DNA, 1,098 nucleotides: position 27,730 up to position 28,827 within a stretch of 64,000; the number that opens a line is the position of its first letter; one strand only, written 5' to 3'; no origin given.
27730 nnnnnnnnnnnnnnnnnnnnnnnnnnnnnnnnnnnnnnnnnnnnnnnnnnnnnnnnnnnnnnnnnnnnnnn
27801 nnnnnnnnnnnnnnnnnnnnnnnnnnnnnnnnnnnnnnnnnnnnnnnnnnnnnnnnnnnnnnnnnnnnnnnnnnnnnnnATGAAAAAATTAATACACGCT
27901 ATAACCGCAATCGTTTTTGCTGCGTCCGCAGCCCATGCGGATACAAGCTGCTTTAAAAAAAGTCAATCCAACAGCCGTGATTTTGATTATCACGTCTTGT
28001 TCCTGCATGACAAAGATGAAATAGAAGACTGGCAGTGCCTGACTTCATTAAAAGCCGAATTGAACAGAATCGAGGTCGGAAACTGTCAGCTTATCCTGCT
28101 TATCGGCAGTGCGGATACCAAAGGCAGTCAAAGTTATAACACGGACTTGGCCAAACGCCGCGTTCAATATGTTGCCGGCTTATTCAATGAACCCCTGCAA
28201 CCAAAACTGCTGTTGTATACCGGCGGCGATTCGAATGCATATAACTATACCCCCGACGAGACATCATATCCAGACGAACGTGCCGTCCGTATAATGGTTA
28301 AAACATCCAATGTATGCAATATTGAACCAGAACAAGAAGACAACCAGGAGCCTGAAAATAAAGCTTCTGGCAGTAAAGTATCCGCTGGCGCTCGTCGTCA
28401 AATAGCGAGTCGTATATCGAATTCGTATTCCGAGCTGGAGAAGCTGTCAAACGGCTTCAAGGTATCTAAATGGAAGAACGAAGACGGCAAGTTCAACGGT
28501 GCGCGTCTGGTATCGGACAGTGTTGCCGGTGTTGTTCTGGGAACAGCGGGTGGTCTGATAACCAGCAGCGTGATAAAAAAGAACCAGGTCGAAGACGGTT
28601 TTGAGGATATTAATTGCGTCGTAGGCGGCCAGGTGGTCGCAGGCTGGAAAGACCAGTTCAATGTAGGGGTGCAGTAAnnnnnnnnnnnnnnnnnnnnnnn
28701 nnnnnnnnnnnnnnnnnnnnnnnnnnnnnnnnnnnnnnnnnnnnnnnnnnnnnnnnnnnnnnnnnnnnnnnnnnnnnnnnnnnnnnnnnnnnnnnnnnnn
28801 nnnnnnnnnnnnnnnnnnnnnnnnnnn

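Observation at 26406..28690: Perfect 328-bp inverted repeat encodes identical C-termini of two divergent genes and flanks a 1.63-kb segment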

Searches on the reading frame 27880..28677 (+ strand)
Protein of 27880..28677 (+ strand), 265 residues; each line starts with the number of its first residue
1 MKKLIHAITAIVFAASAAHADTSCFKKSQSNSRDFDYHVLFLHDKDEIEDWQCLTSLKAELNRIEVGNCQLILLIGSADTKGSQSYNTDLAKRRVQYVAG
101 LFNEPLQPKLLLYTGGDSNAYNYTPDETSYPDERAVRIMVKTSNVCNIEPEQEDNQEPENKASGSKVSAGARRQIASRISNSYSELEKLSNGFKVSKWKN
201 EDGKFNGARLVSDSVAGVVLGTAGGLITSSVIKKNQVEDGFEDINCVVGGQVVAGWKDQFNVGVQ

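Call 5: search_protein_families(library=pfam, proteins=[window:27880-28677:+], max_evalue=1)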
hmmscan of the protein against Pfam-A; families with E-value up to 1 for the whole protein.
window:27880-28677:+ (265 aa): 1 family
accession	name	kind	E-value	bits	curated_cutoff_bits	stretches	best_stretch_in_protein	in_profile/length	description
PF00691.25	OmpA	-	0.013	16.3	27.2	1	68-102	27-64/98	OmpA family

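Call 6: search_protein_families(library=ncbifam, proteins=[window:27880-28677:+], max_evalue=1)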
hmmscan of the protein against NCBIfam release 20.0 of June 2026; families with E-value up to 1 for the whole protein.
window:27880-28677:+ (265 aa): 10 families
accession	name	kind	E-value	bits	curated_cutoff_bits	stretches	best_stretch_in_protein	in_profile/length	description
NF053612.1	anchor_PA1041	equivalog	5.2e-05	23.3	250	1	37-100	131-193/236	PA1041 family peptidoglycan-binding anchor lipoprotein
NF053611.1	YiaD_Gzip_OmpA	equivalog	7.8e-05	22.5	175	1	35-102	100-166/206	YiaD family glycine zipper/OmpA-like lipoprotein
NF053585.1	OMP_LP_YfiB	equivalog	0.00015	21.6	128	1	34-103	53-121/163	outer membrane lipoprotein YfiB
TIGR02802.1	Pal_lipo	equivalog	0.00072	19.6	125.35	1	39-135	2-99/104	peptidoglycan-associated lipoprotein Pal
NF047726.1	AutTranAdhPGAsTpgA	equivalog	0.0026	17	350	1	25-102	142-221/268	trimeric autotransporter adhesin/peptidogylcan-associated protein TpgA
NF045787.1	OmpABordt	equivalog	0.0034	17.1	200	1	35-99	83-146/194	outer membrane protein OmpA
NF008071.1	PRK10808.1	equivalog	0.01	15.2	277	1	38-99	232-294/358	porin OmpA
TIGR03789.1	pdsO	hypoth_equivalog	0.013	15.2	152.2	1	73-100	174-201/243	sortase-associated OmpA-like protein PdsO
NF053613.1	OMP_toxin_LptF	equivalog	0.048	13.3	400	1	71-122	174-225/256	lipotoxin F family OmpA-related lipoprotein LptF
NF033763.1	exchanger_TraB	exception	0.08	10.9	700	1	52-100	409-455/522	outer membrane exchange protein TraB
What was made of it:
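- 27880..28677 (+): Gene B, 265 aa: signal peptide, OmpA/Pal-like peptidoglycan-binding domain (about residues 25-145), linker and C-terminal module. NCBIfam OmpA-type hits E 5e-5 and weaker, and Pfam OmpA 16.3 bits; all are below the curated cut-offs (calls 5, 6).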

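Call 21: find_homologous_proteins(query=window:27880-28674:+, max_evalue=0.001)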
Query window:27880-28674:+ (265 aa): 375 proteins with E <= 0.001 among 1270 candidates; the best 120 are listed.
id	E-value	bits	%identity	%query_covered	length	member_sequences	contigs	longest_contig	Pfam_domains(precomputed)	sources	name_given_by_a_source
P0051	1.6e-172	590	100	100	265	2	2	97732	-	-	-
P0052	3.7e-57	212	100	39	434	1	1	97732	-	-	-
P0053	1.5e-51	193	42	95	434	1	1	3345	-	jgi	-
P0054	4.1e-45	172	39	99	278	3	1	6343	-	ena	-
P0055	2.7e-44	170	45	81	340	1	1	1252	-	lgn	-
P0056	3.4e-44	169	39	100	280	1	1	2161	-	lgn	-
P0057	1.9e-43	167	38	100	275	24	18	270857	-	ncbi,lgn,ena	-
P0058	1.1e-42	164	38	100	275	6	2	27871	-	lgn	-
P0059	3.9e-42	163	39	91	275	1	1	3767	-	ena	-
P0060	8.9e-42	161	44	81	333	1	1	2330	-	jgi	-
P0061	1.2e-41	161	37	94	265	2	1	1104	PF00691.26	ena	-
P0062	1.5e-41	161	45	73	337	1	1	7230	-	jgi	-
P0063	3.7e-41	159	44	81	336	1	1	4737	-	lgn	-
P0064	4.2e-41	159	43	80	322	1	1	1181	-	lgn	-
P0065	1.3e-39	154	42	85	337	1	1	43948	-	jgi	-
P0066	4.7e-39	152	40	100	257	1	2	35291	-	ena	-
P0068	6.3e-39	152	36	99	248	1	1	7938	PF00691.26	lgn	-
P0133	8.6e-31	125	34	100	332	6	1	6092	PF00691.26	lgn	-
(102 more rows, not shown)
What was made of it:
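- On OmpA_C / Pal-like peptidoglycan-binding domain (gene B): Three homologues carry a precomputed PF00691 hit (call 21).
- Checked: Second, gene A more probably starts at 27723 (434 aa, GGAGAGG ribosome-binding site, the start used by the database gene call P0052, call 21) than at 27735.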

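Call 22: find_encoding_contigs(protein=P0051, flank=10000, max_places=10)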
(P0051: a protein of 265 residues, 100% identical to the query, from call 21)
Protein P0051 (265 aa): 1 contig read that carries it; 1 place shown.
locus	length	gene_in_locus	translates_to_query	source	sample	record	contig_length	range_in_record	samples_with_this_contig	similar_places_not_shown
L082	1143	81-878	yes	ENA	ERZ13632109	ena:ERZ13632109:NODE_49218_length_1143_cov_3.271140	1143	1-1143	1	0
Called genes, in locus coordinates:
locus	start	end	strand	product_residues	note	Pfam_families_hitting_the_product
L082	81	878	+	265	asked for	-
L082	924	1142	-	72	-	?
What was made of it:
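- Tried and rejected: Gene B gave only one extra short contig (call 22).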

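Call 23: find_encoding_contigs(protein=P0052, flank=10000, max_places=10)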
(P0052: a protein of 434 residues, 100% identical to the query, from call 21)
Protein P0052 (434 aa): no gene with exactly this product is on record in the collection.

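Call 42: predict_structure(alignment_id=A2)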
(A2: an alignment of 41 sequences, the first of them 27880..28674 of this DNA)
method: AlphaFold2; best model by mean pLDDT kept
length: 265 residues; sequences in the alignment: 41
mean_pLDDT: 66.0   pTM: 0.49
mean pLDDT of the five models: 66.0, 63.2, 61.3, 59.0, 59.0
residues with pLDDT >= 90: 61; 70-90: 44; 50-70: 88; < 50: 72
segments of 3 or more residues with pLDDT < 50: 1-3, 16-20, 118-122, 150-168, 209-241, 263-265
pLDDT, mean of each block of 10 residues (from residue 1): 53 49 79 81 91 95 90 86 83 96 94 69 56 86 63 43 45 60 65 53 55 37 35 40 59 64 49
secondary structure, 60 per line:
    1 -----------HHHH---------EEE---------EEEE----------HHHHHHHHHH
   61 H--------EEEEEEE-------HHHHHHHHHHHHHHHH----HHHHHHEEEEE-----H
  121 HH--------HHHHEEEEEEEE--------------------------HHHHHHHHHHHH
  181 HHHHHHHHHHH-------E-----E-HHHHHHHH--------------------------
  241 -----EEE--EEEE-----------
elements in order: H12-15 E25-27 E37-40 H51-61 E70-76 H84-99 H104-109 E110-114 H131-134 E135-142 H169-191 H207-214 E246-248 E251-254

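Call 45: fold_search(model_id=the predicted structure, library=pdb)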
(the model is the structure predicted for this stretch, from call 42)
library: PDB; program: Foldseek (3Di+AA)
matches with E <= 10: 607; with E <= 0.001: 51
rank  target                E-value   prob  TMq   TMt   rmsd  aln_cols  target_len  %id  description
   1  4g4w                  6.2e-06  1.00  0.30  0.68   3.8       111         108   24  Crystal structure of peptidoglycan-associated lipoprotein from Acinetobacter baumannii (released 2013-07-24)
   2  4g4v                  7.1e-06  1.00  0.31  0.66   3.8       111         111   25  Crystal structure of peptidoglycan-associated lipoprotein from Acinetobacter baumannii (released 2013-07-24)
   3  1oap                  3.0e-05  1.00  0.31  0.67   3.7       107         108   22  Mad structure of the periplasmique domain of the Escherichia coli PAL protein (released 2004-02-13)
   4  4rha_A                3.2e-05  1.00  0.30  0.55   4.4       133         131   21  Structure of the C-terminal domain of outer-membrane protein OmpA from Salmonella enterica subsp. enterica serovar Typ (released 2014-10-29)
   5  6jfw_A                3.7e-05  1.00  0.34  0.60   4.1       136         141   20  Crystal structure of PA0833 periplasmic domain from Pseudomonas aeruginosa reveals an unexpected enlarged peptidoglyca (released 2019-03-20)
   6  4zhw                  3.9e-05  1.00  0.31  0.68   3.4       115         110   23  Crystal structure of a bacterial signalling protein (N-terminal truncation) (released 2016-04-27)
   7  5n2c_A                4.2e-05  1.00  0.33  0.67   3.4       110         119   16  Crystal structure of the peptidoglycan-associated lipoprotein from Burkholderia cenocepacia (released 2017-07-26)
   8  5n2c_C                4.2e-05  1.00  0.32  0.66   3.6       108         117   18  Crystal structure of the peptidoglycan-associated lipoprotein from Burkholderia cenocepacia (released 2017-07-26)
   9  4b5c_B                5.8e-05  1.00  0.32  0.66   3.4       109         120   19  Crystal structure of the peptidoglycan-associated lipoprotein from Burkholderia pseudomallei (released 2013-08-14)
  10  6u83                  6.2e-05  1.00  0.28  0.46   5.0       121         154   16  OmpA-like domain of FopA1 from Francisella tularensis subsp. tularensis SCHU S4 (released 2019-09-18)
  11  9rli_P                7.1e-05  1.00  0.31  0.56   3.8       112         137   21  LolCDEdelta(235-252) complex with Pal lipoprotein (released 2026-01-21)
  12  4pwt_C                8.1e-05  1.00  0.30  0.59   3.8       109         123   21  Crystal structure of peptidoglycan-associated outer membrane lipoprotein from Yersinia pestis CO92 (released 2014-04-09)
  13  9rle_P                9.3e-05  1.00  0.32  0.50   4.7       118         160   20  LolCDE complex with Pal lipoprotein (released 2026-01-21)
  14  6top_A                9.9e-05  1.00  0.30  0.49   6.8       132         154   17  Structure of the PorE C-terminal domain, a protein of T9SS from Porphyromonas gingivalis (released 2020-06-17)
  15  4zhy_B                1.1e-04  1.00  0.30  0.66   3.7       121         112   21  Crystal structure of a bacterial signalling complex (released 2016-04-27)
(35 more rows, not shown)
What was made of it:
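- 27880..28677 (+): AF2 pLDDT is 80-96 and Foldseek matches Pal 4g4w at E 6e-6, TM 0.68 (calls 42, 45).
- On OmpA_C / Pal-like peptidoglycan-binding domain (gene B): Fifty-one PDB matches have E <= 1e-3; the 50 listed are OmpA/Pal/MotB-type peptidoglycan-binding domains, the best being 4g4w at E 6e-6 and TM 0.68 (calls 42, 45).
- Checked: Gene B has an OmpA/Pal-like fold (calls 42, 45).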

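Call 61: find_encoding_contigs(protein=P0057, flank=8000, max_places=3)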
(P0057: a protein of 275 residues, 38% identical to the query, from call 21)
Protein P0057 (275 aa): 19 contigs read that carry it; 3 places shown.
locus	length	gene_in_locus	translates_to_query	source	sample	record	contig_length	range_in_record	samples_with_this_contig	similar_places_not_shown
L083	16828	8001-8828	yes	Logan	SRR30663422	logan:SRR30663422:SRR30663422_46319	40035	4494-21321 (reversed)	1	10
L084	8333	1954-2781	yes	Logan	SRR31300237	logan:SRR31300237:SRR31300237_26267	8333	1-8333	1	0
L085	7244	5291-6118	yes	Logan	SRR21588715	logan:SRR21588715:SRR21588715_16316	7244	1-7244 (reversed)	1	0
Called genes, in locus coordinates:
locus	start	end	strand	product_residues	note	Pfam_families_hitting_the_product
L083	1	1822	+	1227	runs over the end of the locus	-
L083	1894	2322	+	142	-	-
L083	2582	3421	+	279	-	-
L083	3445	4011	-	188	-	PF01025:GrpE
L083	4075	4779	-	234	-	PF00121:TIM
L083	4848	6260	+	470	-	PF13623:SurA_N_2, PF13624:SurA_N_3, PF13145:Rotamase_2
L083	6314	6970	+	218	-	PF11967:RecO_N (weak), PF02565:RecO_C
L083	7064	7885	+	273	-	PF13462:Thioredoxin_4, PF13098:Thioredoxin_2 (weak), PF01323:DSBA (weak), PF13743:Thioredoxin_5 (weak), PF01323:DSBA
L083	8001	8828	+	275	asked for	-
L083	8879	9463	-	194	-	PF01281:Ribosomal_L9_N, PF03948:Ribosomal_L9_C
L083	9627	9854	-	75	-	PF01084:Ribosomal_S18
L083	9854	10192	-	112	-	PF01250:Ribosomal_S6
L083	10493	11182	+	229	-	-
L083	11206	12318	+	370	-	PF00691:OmpA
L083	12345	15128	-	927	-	PF02739:5_3_exonuc_N, PF01367:5_3_exonuc, PF01612:DNA_pol_A_exo1, PF00476:DNA_pol_A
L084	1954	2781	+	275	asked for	-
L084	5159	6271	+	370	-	PF00691:OmpA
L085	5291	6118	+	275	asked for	-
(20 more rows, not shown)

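Call 62: find_encoding_contigs(protein=P0066, flank=8000, max_places=2)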
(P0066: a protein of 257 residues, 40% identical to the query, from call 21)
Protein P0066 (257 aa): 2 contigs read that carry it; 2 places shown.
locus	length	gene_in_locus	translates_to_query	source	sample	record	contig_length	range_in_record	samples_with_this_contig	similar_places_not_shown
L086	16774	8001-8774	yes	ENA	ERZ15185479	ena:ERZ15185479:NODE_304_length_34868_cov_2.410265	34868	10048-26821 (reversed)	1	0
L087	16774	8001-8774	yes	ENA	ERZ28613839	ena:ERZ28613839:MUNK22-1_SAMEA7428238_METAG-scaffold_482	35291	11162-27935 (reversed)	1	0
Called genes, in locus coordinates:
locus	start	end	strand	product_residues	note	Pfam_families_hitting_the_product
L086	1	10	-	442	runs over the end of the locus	PF19295:SufBD_N, PF01458:SUFBD_core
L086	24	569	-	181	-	-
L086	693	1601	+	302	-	PF10671:TcpQ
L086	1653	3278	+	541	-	PF00263:Secretin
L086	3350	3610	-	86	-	-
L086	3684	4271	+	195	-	PF02660:G3P_acyltransf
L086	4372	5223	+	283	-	-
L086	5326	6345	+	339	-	PF02481:DNA_processg_A, PF17782:WHD_DprA (weak)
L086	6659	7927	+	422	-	PF11638:DnaA_N, PF00308:Bac_DnaA, PF00004:AAA, PF08299:Bac_DnaA_C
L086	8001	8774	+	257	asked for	-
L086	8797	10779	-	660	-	PF02518:HATPase_c, PF00204:DNA_gyraseB, PF01751:Toprim, PF00986:DNA_gyraseB_C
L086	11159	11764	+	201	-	-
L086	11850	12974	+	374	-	PF00226:DnaJ, PF01556:DnaJ_C, PF00684:DnaJ_CXXCXGXG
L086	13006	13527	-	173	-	-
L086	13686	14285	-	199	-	PF01066:CDP-OH_P_transf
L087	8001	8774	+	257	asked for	-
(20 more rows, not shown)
